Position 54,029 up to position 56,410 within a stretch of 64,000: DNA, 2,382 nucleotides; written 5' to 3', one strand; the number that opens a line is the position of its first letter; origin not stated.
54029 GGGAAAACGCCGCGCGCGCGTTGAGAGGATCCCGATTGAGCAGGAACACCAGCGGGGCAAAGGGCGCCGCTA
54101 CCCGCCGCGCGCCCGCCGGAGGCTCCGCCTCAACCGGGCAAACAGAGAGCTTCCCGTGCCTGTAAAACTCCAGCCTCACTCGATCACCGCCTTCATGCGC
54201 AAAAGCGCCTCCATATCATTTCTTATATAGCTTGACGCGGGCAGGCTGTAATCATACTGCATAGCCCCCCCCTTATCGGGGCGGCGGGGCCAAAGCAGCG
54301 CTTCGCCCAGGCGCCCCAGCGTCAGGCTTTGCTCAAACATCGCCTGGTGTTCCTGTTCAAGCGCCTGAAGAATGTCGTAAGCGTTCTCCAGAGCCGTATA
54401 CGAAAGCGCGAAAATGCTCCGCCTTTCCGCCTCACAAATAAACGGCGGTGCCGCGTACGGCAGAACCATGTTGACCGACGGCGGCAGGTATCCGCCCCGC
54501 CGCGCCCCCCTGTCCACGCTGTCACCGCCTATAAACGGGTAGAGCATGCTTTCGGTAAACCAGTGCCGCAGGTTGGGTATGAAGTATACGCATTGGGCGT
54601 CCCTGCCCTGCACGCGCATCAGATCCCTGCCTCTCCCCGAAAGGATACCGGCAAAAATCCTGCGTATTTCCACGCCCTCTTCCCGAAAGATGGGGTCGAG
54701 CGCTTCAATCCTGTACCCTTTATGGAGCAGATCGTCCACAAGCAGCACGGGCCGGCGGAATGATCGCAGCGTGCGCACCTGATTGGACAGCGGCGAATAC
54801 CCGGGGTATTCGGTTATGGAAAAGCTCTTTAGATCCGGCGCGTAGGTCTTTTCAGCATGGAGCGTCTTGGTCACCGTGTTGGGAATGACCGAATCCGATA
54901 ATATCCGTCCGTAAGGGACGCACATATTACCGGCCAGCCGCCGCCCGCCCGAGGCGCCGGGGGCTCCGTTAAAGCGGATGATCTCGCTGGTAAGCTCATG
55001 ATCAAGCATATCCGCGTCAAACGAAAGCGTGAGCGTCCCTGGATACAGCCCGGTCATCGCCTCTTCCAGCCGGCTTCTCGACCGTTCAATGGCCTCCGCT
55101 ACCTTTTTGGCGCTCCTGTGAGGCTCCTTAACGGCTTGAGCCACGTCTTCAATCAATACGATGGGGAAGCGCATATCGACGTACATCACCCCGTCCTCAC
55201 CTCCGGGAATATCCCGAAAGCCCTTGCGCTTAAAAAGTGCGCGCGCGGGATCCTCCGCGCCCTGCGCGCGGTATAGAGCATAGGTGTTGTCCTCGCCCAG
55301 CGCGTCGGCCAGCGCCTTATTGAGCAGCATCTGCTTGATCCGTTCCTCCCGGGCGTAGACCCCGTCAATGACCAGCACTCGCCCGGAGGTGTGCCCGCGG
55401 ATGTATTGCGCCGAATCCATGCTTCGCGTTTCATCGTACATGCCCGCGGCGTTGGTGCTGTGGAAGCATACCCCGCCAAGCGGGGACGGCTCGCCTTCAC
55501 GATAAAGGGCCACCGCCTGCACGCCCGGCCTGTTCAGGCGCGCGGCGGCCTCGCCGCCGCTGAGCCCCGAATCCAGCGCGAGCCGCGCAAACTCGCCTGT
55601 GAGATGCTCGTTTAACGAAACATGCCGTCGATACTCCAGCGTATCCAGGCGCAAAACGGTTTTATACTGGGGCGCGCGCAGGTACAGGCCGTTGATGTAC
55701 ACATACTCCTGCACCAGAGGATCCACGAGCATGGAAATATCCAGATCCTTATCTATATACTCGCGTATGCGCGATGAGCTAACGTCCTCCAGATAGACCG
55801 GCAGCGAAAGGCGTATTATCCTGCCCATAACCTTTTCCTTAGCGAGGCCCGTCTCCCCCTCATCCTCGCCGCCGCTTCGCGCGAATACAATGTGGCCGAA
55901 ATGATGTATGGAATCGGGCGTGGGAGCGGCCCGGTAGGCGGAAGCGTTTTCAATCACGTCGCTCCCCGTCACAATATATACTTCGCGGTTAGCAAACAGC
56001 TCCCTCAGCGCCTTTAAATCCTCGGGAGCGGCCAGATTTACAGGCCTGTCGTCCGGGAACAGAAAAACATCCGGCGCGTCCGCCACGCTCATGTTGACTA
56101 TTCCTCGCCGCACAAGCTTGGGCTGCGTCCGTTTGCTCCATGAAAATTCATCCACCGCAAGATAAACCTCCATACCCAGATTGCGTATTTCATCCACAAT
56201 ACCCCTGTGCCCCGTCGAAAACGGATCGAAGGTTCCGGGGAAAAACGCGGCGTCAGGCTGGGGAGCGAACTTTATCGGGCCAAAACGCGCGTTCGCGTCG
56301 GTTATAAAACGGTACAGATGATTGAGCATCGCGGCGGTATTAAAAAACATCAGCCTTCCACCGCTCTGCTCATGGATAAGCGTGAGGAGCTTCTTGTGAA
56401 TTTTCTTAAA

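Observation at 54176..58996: About 1606-aa fusion of HD phosphohydrolase, about 500-aa helical-repeat region, NadD-like nucleotidyltransferase, GNAT-like and PRTase-like modules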

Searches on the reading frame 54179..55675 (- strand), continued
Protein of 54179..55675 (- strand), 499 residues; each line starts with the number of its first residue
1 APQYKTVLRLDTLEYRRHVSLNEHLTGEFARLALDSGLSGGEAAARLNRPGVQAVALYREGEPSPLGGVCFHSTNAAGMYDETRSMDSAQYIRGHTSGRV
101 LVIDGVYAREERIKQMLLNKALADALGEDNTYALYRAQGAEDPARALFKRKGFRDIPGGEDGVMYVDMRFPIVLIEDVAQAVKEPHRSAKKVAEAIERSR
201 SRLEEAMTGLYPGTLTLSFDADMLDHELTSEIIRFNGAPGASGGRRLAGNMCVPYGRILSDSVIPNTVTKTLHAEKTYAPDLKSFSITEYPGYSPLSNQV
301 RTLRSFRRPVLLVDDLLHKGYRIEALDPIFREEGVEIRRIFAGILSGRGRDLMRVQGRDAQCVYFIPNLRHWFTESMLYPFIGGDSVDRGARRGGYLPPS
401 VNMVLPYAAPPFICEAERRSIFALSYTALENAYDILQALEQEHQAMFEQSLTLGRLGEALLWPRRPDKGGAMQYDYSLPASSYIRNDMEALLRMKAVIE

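Call 76: search_protein_families(library=ncbifam, proteins=[L087:4317-7004:+, L088:866-3418:+], max_evalue=0.1)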
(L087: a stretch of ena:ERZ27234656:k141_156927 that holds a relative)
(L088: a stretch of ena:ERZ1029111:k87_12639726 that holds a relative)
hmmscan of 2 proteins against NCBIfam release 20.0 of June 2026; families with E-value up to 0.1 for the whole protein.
L087:4317-7004:+ (895 aa): 13 families
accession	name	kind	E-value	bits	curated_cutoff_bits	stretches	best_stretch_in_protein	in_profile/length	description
NF004881.0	PRK06241.2-2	equivalog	1.6e-14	53.1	883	1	358-498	42-180/898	phosphoenolpyruvate synthase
NF005057.0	PRK06464.1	equivalog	1.2e-09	36.9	598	1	400-695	100-343/798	phosphoenolpyruvate synthase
TIGR01418.1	PEP_synth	equivalog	5.4e-09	34.9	739.75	1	386-697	77-339/784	pyruvate, water dikinase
NF052631.1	prodigiosin_PigC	equivalog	1.3e-08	33.3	1300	1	389-491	62-158/883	prodigiosin ligase PigC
NF004882.0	PRK06241.2-3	equivalog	3.2e-08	32.1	850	1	406-499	86-172/827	phosphoenolpyruvate synthase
NF004883.0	PRK06241.2-4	equivalog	9.7e-08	30.6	1063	1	382-490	86-188/928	phosphoenolpyruvate synthase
NF004508.0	PRK05849.1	equivalog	5.2e-06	24.8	501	1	415-469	55-104/789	hypothetical protein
NF052632.1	undecylprod_RedH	equivalog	1.1e-05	23.6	1350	1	394-484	68-152/880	undecylprodigiosin ligase RedH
NF004878.0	PRK06241.1-3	subfamily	0.00025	19.3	945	1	379-496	69-181/891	phosphoenolpyruvate synthase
NF041857.1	RIF_Ptrans_rph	equivalog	0.00074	18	999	1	399-498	88-182/864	rifamycin-inactivating phosphotransferase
NF004877.0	PRK06241.1-2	subfamily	0.001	17.5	866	1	400-497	91-183/869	phosphoenolpyruvate synthase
NF004880.0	PRK06241.2-1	equivalog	0.002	16.1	972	1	388-498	73-177/837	phosphoenolpyruvate synthase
NF004531.0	PRK05878.1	equivalog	0.031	12.9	456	1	437-488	143-194/534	pyruvate, phosphate dikinase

L088:866-3418:+ (850 aa): 14 families
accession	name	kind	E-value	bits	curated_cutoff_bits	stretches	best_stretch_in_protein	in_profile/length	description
NF004881.0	PRK06241.2-2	equivalog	1.9e-13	49.6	883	1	313-453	42-180/898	phosphoenolpyruvate synthase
NF005057.0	PRK06464.1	equivalog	2.7e-10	39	598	1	343-658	88-351/798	phosphoenolpyruvate synthase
TIGR01418.1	PEP_synth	equivalog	2.8e-09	35.9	739.75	1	337-650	73-337/784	pyruvate, water dikinase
NF052631.1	prodigiosin_PigC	equivalog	4.6e-09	34.7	1300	1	343-447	61-161/883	prodigiosin ligase PigC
NF004882.0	PRK06241.2-3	equivalog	7.5e-07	27.6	850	1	376-455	101-173/827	phosphoenolpyruvate synthase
NF004883.0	PRK06241.2-4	equivalog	3.4e-06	25.5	1063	1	339-452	88-195/928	phosphoenolpyruvate synthase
NF052632.1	undecylprod_RedH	equivalog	1.1e-05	23.7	1350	1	344-450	63-160/880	undecylprodigiosin ligase RedH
NF041857.1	RIF_Ptrans_rph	equivalog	1.8e-05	23.3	999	1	334-453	68-182/864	rifamycin-inactivating phosphotransferase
NF004508.0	PRK05849.1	equivalog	5.3e-05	21.4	501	1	367-424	52-104/789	hypothetical protein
NF004878.0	PRK06241.1-3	subfamily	0.00014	20.1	945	1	331-451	66-181/891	phosphoenolpyruvate synthase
NF004877.0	PRK06241.1-2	subfamily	0.00021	19.7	866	1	337-452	73-183/869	phosphoenolpyruvate synthase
NF000283.1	RPH_KJ151292.1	equivalog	0.007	14.6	1700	1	351-454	88-186/865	rifamycin-inactivating phosphotransferase Rph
NF004879.0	PRK06241.1-4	equivalog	0.025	12.7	976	1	337-452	73-183/868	phosphoenolpyruvate synthase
NF004880.0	PRK06241.2-1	equivalog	0.044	11.7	972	1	354-456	88-180/837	phosphoenolpyruvate synthase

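Call 82: search_solved_structures(query=A2, max_evalue=10, show_alignments=2)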
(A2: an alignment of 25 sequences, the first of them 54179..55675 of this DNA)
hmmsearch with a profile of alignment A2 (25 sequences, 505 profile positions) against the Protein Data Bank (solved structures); distinct sequences matched with E-value up to 10: 6.
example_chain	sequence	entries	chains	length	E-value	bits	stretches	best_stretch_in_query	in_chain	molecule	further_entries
3v9o_A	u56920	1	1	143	0.6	12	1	157-216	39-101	Dihydroneopterin aldolase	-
4uox_A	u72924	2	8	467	0.98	11.3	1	150-225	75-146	PUTRESCINE AMINOTRANSFERASE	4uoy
8cpl_A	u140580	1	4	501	1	11.2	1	150-225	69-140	Putrescine aminotransferase,Immunoglobulin G-binding protein A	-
8r2p_A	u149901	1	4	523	1.1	11.2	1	150-225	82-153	Putrescine aminotransferase,Immunoglobulin G-binding protein A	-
5h7d_A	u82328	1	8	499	1.1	11.2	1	150-225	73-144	Putrescine aminotransferase,Immunoglobulin G-binding protein A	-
5x3f_A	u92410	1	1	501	1.1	11.2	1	150-225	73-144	Putrescine aminotransferase,Immunoglobulin G-binding protein A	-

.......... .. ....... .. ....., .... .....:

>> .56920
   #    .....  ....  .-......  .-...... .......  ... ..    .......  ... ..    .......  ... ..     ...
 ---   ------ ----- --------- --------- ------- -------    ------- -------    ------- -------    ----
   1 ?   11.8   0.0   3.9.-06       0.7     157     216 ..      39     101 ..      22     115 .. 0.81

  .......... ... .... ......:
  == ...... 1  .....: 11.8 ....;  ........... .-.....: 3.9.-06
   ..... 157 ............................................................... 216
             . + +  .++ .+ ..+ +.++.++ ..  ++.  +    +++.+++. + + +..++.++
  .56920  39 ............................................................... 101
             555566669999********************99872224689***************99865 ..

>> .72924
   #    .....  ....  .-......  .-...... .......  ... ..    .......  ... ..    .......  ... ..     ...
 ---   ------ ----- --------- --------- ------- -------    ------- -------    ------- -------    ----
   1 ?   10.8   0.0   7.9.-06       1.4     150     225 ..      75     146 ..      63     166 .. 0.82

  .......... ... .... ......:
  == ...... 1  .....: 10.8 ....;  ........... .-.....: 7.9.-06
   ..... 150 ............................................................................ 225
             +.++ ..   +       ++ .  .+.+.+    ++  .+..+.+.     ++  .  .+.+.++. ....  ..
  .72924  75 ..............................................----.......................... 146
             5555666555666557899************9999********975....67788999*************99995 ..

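Call 83: find_encoding_contigs(protein=P0250, flank=6000, max_places=1)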
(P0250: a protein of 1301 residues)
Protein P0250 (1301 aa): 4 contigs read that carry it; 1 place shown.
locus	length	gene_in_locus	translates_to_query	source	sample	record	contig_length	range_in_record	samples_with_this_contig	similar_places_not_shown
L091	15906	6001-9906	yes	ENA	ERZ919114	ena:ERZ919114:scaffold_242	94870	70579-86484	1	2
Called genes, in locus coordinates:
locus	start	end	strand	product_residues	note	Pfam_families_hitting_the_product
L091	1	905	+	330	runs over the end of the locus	PF04055:Radical_SAM, PF06968:BATS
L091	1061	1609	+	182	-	PF02632:BioY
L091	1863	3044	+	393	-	PF02786:CPSase_L_D2 (weak)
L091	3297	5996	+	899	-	PF01326:PPDK_N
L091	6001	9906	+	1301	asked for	PF01467:CTP_transf_like (faint)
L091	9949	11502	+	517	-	PF11738:DUF3298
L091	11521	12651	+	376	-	PF01264:Chorismate_synt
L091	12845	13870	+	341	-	PF00226:DnaJ, PF01556:DnaJ_C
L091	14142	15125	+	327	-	PF00892:EamA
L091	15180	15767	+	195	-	PF02659:Mntp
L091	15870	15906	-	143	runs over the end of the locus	PF01842:ACT, PF13291:ACT_4 (faint), PF19571:ACT_8, PF22629:ACT_AHAS_ss (weak)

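Call 84: find_encoding_contigs(protein=P0222, flank=6000, max_places=1)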
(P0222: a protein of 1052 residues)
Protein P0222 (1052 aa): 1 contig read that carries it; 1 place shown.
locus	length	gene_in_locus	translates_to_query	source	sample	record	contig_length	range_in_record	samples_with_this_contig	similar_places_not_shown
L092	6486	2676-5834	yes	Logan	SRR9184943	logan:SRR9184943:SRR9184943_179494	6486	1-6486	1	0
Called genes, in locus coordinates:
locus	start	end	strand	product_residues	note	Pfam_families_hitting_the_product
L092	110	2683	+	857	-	PF01326:PPDK_N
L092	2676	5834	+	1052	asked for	-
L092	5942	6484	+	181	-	?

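Call 85: find_encoding_contigs(protein=P0202, flank=6000, max_places=1)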
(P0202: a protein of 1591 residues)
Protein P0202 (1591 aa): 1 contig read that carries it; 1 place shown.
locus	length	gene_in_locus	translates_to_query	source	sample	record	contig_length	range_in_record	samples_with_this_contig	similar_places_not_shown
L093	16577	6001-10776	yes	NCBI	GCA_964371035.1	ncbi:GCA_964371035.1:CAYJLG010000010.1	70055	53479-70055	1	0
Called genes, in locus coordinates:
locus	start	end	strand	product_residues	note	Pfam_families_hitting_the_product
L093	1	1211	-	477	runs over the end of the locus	PF03553:Na_H_antiporter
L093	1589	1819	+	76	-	PF03840:SecG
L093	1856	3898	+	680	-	PF03030:H_PPase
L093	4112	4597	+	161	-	PF02559:CarD_TRCF_RID, PF21095:CarD_C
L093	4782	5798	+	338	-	PF27675:YCF81_N, PF01850:PIN, PF13638:PIN_4 (weak), PF01938:TRAM (weak)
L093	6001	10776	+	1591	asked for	-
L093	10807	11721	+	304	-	PF04055:Radical_SAM, PF16199:Radical_SAM_C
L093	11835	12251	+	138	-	-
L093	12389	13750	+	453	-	PF17125:Methyltr_RsmF_N, PF01189:Methyltr_RsmB-F, PF17126:RsmF_methylt_CI, PF13636:Methyltranf_PUA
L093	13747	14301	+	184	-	PF20353:DUF6648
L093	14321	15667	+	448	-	PF02878:PGM_PMM_I, PF02879:PGM_PMM_II, PF02880:PGM_PMM_III, PF00408:PGM_PMM_IV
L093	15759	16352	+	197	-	PF09335:VTT_dom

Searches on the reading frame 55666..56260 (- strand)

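Call 47: search_solved_structures(query=window:55666-56260:-, max_evalue=1, show_alignments=3)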
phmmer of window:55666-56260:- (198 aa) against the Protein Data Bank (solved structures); distinct sequences matched with E-value up to 1: 35.
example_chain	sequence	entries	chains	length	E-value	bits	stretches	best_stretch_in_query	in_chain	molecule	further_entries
9iw1_A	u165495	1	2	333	0.00039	23.3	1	94-194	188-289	Nicotinamide-nucleotide adenylyltransferase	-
5llt_A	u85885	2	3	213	0.0026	20.7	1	5-193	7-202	Nicotinate-nucleotide adenylyltransferase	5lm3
4f3r_A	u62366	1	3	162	0.011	18.6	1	4-38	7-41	Phosphopantetheine adenylyltransferase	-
3nd5_A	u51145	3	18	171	0.016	18.1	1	5-74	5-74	Phosphopantetheine adenylyltransferase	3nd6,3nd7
4nah_A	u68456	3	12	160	0.033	17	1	5-66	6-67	Phosphopantetheine adenylyltransferase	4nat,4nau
3f3m_A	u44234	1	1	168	0.038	16.9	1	5-66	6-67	Phosphopantetheine adenylyltransferase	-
2h29_A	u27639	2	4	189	0.038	16.9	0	143-193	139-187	Probable nicotinate-nucleotide adenylyltransferase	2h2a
8i8i_A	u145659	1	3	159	0.041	16.8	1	5-46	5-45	Phosphopantetheine adenylyltransferase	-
3l92_A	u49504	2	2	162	0.043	16.7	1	5-44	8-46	Phosphopantetheine adenylyltransferase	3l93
8zn2_A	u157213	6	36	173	0.051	16.4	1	4-64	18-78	Phosphopantetheine adenylyltransferase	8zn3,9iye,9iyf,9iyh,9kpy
9iyg_A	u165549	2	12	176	0.053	16.4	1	4-64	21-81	Phosphopantetheine adenylyltransferase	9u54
1b6t_A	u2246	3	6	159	0.077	15.9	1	5-45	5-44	PROTEIN (PHOSPHOPANTETHEINE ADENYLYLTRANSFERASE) | PHOSPHOPANTETHEINE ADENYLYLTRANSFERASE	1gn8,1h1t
1kam_A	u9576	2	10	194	0.078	15.8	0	6-105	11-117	NICOTINATE-NUCLEOTIDE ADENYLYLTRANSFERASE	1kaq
6cck_A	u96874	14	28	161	0.079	15.8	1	5-45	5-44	Phosphopantetheine adenylyltransferase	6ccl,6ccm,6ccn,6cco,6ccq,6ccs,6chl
5jbn_A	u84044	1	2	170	0.083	15.7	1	4-45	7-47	Phosphopantetheine adenylyltransferase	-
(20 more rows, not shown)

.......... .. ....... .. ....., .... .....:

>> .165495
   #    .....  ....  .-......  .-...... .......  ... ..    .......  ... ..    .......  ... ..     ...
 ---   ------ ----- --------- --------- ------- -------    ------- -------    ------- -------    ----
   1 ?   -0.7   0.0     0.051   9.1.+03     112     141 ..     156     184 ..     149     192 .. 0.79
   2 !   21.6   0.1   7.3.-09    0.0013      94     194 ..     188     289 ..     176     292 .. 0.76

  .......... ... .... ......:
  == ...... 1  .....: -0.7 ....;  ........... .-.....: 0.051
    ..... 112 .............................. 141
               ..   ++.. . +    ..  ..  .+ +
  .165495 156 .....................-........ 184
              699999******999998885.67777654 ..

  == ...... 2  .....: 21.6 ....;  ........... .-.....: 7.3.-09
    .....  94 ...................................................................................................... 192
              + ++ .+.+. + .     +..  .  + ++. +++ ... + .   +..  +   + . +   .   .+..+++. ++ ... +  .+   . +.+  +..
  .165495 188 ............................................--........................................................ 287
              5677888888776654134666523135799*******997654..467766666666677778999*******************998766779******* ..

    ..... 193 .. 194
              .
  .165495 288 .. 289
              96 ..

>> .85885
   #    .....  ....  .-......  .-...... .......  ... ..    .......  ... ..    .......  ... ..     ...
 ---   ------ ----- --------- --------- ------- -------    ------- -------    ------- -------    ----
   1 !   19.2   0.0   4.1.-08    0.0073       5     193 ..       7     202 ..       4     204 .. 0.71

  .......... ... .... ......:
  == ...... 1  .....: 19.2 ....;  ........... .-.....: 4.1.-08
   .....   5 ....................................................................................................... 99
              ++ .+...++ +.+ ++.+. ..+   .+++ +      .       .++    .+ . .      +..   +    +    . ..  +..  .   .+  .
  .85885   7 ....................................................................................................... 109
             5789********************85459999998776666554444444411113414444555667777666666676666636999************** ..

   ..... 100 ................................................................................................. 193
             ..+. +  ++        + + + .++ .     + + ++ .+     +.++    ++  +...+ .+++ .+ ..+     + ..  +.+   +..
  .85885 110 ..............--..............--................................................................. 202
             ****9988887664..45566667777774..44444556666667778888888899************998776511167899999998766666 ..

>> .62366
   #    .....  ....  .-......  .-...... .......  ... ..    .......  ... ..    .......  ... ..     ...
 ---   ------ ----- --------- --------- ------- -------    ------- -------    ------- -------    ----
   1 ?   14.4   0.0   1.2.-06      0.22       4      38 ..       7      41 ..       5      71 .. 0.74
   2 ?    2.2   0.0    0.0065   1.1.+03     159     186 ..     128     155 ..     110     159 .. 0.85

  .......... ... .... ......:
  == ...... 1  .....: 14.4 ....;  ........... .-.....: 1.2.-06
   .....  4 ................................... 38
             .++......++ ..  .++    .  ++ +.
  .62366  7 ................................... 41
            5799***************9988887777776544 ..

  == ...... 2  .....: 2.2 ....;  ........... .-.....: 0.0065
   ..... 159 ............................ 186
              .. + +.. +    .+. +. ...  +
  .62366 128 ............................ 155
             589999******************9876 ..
